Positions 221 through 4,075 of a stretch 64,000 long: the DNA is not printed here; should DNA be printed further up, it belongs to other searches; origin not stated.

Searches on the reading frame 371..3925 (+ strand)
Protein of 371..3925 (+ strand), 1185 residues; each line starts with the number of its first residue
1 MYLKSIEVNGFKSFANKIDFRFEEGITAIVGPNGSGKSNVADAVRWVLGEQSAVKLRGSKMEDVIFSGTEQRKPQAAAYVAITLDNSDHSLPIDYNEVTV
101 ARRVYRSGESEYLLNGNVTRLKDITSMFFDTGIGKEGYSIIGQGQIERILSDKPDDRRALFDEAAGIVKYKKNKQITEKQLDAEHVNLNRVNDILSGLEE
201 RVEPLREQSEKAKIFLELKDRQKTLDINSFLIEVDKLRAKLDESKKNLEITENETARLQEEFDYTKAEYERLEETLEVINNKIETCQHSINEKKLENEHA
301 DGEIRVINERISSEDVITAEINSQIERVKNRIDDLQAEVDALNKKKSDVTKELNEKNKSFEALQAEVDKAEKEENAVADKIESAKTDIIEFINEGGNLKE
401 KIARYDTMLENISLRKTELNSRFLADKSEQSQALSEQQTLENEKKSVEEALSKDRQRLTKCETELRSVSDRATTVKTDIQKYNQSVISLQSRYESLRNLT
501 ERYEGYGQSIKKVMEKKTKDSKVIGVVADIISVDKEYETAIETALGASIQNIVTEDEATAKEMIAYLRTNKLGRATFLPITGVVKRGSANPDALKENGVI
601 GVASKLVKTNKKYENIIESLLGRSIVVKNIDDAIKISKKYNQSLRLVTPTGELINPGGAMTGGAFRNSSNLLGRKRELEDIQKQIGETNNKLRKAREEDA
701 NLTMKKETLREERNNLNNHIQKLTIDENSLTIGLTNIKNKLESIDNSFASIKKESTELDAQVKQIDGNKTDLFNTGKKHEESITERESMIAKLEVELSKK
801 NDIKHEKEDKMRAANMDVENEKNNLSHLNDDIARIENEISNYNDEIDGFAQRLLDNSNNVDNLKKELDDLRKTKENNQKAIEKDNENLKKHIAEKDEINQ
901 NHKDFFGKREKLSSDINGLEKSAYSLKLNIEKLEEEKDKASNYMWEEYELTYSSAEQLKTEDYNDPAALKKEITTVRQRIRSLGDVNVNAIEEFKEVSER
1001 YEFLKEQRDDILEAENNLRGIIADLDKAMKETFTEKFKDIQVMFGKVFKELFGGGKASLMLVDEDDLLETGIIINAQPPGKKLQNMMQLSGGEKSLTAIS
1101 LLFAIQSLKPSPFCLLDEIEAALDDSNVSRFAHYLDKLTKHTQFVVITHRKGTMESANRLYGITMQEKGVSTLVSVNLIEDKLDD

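Call 44: search_protein_families(library=pfam, proteins=[window:371-3925:+], max_evalue=0.001)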
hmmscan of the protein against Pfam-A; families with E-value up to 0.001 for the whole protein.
window:371-3925:+ (1185 aa): 6 families
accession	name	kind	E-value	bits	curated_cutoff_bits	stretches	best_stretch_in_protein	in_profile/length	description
PF02463.25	SMC_N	-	4.8e-58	196.6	40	1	2-1172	1-220/220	RecF/RecN/SMC N terminal domain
PF06470.18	SMC_hinge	-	5.9e-32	110.9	22.5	1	522-636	3-115/116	SMC proteins Flexible Hinge Domain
PF13476.12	AAA_23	-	2.5e-16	61.4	27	1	5-283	1-200/201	AAA domain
PF13175.12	AAA_15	-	5.5e-11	43.1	32.1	1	1-360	1-275/374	AAA ATPase domain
PF13304.12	AAA_21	-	5.8e-10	40.2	27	2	26-83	1-63/304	AAA domain, putative AbiEii toxin, Type IV TA system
PF13555.12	AAA_29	-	6.4e-06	26.3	27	1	3-49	1-47/61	P-loop containing region of AAA domain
